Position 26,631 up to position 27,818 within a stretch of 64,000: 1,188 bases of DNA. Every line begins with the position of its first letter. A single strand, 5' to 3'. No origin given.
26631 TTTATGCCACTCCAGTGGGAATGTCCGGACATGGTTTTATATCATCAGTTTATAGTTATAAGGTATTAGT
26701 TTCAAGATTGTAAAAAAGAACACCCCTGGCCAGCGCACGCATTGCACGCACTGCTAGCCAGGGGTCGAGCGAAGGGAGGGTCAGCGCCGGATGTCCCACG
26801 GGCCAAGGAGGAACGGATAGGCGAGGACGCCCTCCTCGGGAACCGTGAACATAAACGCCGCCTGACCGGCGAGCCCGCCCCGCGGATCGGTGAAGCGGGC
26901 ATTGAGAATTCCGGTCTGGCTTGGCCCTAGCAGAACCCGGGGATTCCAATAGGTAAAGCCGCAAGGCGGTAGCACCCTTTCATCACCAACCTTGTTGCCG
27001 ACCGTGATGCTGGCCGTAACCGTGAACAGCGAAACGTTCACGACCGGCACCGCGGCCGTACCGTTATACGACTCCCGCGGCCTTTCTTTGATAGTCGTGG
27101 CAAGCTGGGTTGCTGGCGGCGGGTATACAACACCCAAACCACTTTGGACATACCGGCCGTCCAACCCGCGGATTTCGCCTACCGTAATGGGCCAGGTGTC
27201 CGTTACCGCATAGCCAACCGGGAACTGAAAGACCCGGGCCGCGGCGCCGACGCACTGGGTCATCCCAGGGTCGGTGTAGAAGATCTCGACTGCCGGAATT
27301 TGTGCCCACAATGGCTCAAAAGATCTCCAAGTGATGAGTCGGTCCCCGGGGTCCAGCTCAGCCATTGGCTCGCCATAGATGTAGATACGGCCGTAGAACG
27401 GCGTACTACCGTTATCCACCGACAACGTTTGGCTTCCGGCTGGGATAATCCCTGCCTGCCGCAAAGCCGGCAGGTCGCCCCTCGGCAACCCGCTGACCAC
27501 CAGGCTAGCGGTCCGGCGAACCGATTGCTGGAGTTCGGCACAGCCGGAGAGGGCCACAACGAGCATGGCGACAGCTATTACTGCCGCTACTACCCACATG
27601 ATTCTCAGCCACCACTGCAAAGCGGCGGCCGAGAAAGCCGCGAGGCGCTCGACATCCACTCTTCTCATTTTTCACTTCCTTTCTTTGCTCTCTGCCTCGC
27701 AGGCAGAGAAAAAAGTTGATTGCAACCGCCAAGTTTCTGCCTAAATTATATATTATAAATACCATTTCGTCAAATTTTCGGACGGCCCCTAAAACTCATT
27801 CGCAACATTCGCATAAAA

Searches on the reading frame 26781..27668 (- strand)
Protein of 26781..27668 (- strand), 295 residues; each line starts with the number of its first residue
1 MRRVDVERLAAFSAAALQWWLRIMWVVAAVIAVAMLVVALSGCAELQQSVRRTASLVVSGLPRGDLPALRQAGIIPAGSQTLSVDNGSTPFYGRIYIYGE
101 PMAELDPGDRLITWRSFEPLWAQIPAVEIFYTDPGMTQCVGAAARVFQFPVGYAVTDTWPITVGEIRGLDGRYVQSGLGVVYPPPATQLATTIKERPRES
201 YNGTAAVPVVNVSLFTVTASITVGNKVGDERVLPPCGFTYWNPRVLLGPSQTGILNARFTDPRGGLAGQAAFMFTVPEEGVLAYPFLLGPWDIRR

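Call 6: search_protein_families(library=pfam, proteins=[window:26781-27668:-], max_evalue=0.1)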
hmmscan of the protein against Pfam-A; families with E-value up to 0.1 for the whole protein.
window:26781-27668:- (295 aa): 0 families

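Call 8: find_homologous_proteins(query=window:26781-27668:-, max_evalue=0.001)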
Query window:26781-27668:- (295 aa): 1 proteins with E <= 0.001 among 8000 candidates.
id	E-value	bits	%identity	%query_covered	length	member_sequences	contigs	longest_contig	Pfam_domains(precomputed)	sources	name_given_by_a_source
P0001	4.2e-194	662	100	100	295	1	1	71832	-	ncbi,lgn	-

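Call 10: find_encoding_contigs(protein=P0001, flank=3000, max_places=4)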
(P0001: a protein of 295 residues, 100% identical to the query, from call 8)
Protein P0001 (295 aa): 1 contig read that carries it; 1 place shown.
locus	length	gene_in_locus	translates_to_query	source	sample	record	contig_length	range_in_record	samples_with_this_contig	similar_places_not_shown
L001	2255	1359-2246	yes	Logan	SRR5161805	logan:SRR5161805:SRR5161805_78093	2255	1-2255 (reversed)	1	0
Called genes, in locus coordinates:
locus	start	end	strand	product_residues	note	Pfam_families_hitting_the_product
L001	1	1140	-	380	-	?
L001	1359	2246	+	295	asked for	-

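Call 16: search_protein_representatives(protein=window:26781-27668:-)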
Query: 295 residues. Proteins with E-value up to 0.001 (for the whole library): 59; up to 1e-10: 29; up to 1e-30: 6. The best 59 are listed.
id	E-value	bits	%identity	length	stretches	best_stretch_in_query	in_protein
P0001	1.4e-194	661.5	100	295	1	1-295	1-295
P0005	2.8e-38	148.3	39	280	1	28-295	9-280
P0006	5.5e-37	144.0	41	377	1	37-295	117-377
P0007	1.8e-36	142.4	41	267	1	32-295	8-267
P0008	2.0e-33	132.3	38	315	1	25-294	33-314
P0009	4.4e-33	131.2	40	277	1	23-295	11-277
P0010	1.4e-29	119.7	42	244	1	79-295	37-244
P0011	5.1e-26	108.0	35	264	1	32-295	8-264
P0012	3.0e-24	102.2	35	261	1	47-295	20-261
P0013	1.9e-23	99.6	37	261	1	51-295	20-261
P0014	2.3e-23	99.3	36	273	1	44-295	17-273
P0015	3.8e-23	98.6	35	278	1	40-294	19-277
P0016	1.6e-21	93.3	37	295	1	29-236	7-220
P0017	4.6e-21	91.8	35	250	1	42-217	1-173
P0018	1.4e-20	90.1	32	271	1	36-295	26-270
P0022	4.7e-18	81.9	35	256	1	54-295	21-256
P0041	3.6e-07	46.1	24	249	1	75-295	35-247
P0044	1.5e-06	44.1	28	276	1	53-294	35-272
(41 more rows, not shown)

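Call 21: find_homologous_proteins(query=A1, max_evalue=0.001)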
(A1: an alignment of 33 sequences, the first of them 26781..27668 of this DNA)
Query A1 (33 sequences) (295 aa, profile of the alignment): 5 proteins with E <= 0.001 among 8000 candidates.
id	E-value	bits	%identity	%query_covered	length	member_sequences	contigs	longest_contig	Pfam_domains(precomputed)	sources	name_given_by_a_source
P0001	4.7e-78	280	100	100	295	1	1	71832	-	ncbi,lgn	-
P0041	6.8e-66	240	24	76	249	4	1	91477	-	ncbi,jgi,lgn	jgi:hypothetical protein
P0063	2.4e-60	222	24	76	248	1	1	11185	-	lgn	-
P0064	5.1e-58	214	24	52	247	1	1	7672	-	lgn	-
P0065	3.0e-56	209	27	76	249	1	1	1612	-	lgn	-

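Call 22: find_encoding_contigs(protein=P0041, flank=6000, max_places=3)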
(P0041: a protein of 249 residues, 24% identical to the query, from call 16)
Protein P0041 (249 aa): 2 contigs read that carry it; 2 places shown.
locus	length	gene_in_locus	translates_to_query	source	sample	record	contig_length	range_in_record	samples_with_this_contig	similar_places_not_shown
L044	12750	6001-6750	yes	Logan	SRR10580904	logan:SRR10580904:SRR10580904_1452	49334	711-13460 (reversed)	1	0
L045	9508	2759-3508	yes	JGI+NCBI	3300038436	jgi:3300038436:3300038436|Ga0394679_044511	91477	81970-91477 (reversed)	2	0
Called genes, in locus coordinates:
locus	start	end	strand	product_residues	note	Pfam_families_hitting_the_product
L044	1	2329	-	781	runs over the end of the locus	PF02739:5_3_exonuc_N, PF01367:5_3_exonuc, PF00476:DNA_pol_A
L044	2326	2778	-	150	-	PF02367:TsaE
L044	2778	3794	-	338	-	PF05496:RuvB_N, PF06068:TIP49 (faint), PF00004:AAA, PF07728:AAA_5, PF17864:AAA_lid_4, PF05491:WHD_RuvB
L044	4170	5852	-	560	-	PF05157:MshEN (weak), PF00437:T2SSE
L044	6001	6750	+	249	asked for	-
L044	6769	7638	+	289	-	-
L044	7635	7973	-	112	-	PF01649:Ribosomal_S20p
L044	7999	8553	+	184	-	PF01330:RuvA_N, PF00633:HHH (faint), PF14520:HHH_5, PF21176:RecR_HhH (faint)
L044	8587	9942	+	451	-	PF00753:Lactamase_B, PF23023:Anti-Pycsar_Apyc1, PF12706:Lactamase_B_2, PF16661:Lactamase_B_6, PF10996:Beta-Casp, PF07521:RMMBL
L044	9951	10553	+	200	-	PF18306:LDcluster4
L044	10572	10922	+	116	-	-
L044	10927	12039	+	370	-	-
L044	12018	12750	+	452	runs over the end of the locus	PF04932:Wzy_C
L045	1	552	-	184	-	?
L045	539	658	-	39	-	-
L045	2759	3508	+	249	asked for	-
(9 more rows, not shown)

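Call 23: find_encoding_contigs(protein=P0005, flank=6000, max_places=3)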
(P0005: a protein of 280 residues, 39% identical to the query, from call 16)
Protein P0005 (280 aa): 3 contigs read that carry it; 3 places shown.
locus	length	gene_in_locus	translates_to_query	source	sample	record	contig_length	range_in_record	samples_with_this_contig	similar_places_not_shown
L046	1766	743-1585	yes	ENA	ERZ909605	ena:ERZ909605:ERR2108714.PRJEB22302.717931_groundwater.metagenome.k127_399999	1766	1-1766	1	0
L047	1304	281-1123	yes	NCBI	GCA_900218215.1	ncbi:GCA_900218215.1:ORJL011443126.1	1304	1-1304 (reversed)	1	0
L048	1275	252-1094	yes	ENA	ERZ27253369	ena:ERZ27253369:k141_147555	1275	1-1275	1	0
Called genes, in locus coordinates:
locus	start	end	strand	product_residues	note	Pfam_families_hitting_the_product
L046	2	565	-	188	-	?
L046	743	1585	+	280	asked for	-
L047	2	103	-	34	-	?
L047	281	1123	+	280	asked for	-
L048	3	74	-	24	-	?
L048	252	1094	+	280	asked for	-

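Call 26: predict_structure(alignment_id=A1)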
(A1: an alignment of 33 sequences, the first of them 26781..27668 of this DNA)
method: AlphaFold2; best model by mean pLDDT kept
length: 295 residues; sequences in the alignment: 33
mean_pLDDT: 89.4   pTM: 0.76
mean pLDDT of the five models: 89.4, 87.9, 87.6, 87.5, 87.1
residues with pLDDT >= 90: 203; 70-90: 52; 50-70: 39; < 50: 1
segments of 3 or more residues with pLDDT < 50: none
pLDDT, mean of each block of 10 residues (from residue 1): 70 88 94 87 65 67 63 72 96 98 98 92 97 97 97 94 97 79 87 95 96 98 91 98 87 97 98 96 98 96
secondary structure, 60 per line:
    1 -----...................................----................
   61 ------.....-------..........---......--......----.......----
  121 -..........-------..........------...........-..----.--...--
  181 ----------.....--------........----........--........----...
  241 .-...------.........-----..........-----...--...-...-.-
elements in order: H6-40 H45-60 H67-71 E79-88 E92-97 E100-105 E110-116 E122-131 E139-148 E155-162 E191-195 E204-211 E216-223 E226-233 E238-241 E252-260 E266-275 E281-283 E286-288

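Call 31: fold_search(model_id=the predicted structure, library=pdb)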
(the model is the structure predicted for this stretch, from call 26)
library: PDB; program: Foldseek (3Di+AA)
matches with E <= 10: 1287; with E <= 0.001: 2
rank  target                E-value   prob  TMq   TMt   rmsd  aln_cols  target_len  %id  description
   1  7s8u                  2.8e-04  0.97  0.21  0.12  15.3       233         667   13  Cryo-EM structure of a mammalian peptide transporter (PepT1/slc15a1) in nanodisc (released 2022-07-20)
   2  9bfu_A                8.9e-04  0.99  0.21  0.05  15.9       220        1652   11  Cryo-EM structure of Sevenless extracellular domain (composite map of the dimer, pH 4.6) (released 2025-01-29)
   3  4v4c_B                1.2e-03  1.00  0.21  0.23   6.2        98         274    7  Crystal Structure of Pyrogallol-Phloroglucinol Transhydroxylase from Pelobacter acidigallici (released 2014-07-09)
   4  9bfs_A                1.8e-03  0.98  0.22  0.05  15.8       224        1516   11  Cryo-EM structure of Sevenless extracellular domain (dimer, pH 6.6) (released 2025-01-29)
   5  7b0x_C                2.0e-03  0.69  0.18  0.23  17.7       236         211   13  Crystal structure of the ternary complex of the E. coli type 1 pilus proteins FimC, FimI and the N-terminal domain of  (released 2021-12-08)
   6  2xwx_A                2.4e-03  0.69  0.18  0.14  24.6       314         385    8  Vibrio cholerae colonization factor GbpA crystal structure (released 2011-11-16)
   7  5cag                  2.4e-03  0.33  0.16  0.16  18.7       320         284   10  Crystal structure of a putative adhesin (BACOVA_02677) from Bacteroides ovatus ATCC 8483 at 3.00 A resolution (PSI Commu (released 2015-10-14)
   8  3qva_B                3.0e-03  1.00  0.23  0.52   4.3       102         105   17  Structure of Klebsiella pneumoniae 5-hydroxyisourate hydrolase (released 2011-08-24)
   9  3qva_D                3.0e-03  1.00  0.21  0.49   4.9       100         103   15  Structure of Klebsiella pneumoniae 5-hydroxyisourate hydrolase (released 2011-08-24)
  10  1pez_A                3.3e-03  0.87  0.20  0.10  16.4       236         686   12  Bacillus circulans strain 251 mutant A230V (released 2003-10-28)
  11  3qva_A                3.9e-03  1.00  0.21  0.47   4.8       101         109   15  Structure of Klebsiella pneumoniae 5-hydroxyisourate hydrolase (released 2011-08-24)
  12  2ha1_MODEL_1_A        4.1e-03  0.75  0.19  0.26  24.2       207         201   14  Complex of the first and second type III domains of human Fibronectin in solution (released 2007-04-10)
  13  3qva_C                4.9e-03  1.00  0.22  0.51   4.1       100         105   17  Structure of Klebsiella pneumoniae 5-hydroxyisourate hydrolase (released 2011-08-24)
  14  3bwu_C                5.5e-03  0.54  0.18  0.24  17.2       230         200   13  Crystal structure of the ternary complex of FimD (N-Terminal Domain, FimDN) with FimC and the N-terminally truncated p (released 2008-03-04)
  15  3jwn_I                6.4e-03  0.51  0.17  0.23  17.4       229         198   12  Complex of FimC, FimF, FimG and FimH (released 2010-06-16)
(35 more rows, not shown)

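Call 36: find_encoding_contigs(protein=P0007, flank=5000, max_places=2)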
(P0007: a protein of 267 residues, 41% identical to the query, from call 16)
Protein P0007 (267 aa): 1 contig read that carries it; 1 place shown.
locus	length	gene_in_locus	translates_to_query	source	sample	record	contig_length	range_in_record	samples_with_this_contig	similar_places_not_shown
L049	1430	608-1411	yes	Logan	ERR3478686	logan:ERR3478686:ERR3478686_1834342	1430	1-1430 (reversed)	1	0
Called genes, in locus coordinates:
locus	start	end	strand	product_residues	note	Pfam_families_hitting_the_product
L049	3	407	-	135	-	?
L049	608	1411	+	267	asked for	-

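Call 37: find_encoding_contigs(protein=P0009, flank=5000, max_places=2)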
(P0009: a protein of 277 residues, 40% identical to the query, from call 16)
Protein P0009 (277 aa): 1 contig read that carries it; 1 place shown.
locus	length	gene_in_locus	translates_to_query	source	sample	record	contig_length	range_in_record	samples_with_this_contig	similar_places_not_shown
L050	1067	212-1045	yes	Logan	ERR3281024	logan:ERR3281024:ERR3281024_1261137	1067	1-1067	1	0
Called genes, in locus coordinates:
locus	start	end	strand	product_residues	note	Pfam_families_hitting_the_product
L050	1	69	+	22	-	?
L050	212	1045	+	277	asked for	-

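Call 38: find_encoding_contigs(protein=P0011, flank=5000, max_places=2)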
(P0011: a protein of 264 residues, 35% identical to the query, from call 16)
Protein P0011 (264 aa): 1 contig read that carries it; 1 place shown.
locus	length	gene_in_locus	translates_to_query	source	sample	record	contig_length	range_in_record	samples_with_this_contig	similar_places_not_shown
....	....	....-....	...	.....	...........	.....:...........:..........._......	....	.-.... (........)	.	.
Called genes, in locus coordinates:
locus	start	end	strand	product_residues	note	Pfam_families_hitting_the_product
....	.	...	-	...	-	?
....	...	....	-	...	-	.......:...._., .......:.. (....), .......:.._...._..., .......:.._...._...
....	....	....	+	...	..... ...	-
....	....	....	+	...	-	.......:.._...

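Call 40: find_related_loci(query=A3, collection=metagenome_contigs, flank=5000)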
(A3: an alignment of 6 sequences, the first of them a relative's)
Query A3 (244 aa) in metagenome_contigs; peptide patterns used: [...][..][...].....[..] (x = any residue, [..] = any of these).
96 stretches matched a pattern; 2 encode a relative of the query (tblastn E <= 1e-3); 2 distinct loci.
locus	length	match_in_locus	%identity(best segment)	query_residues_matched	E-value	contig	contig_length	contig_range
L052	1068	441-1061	39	39-244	2e-44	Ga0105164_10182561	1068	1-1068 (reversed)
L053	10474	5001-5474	37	31-190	9e-23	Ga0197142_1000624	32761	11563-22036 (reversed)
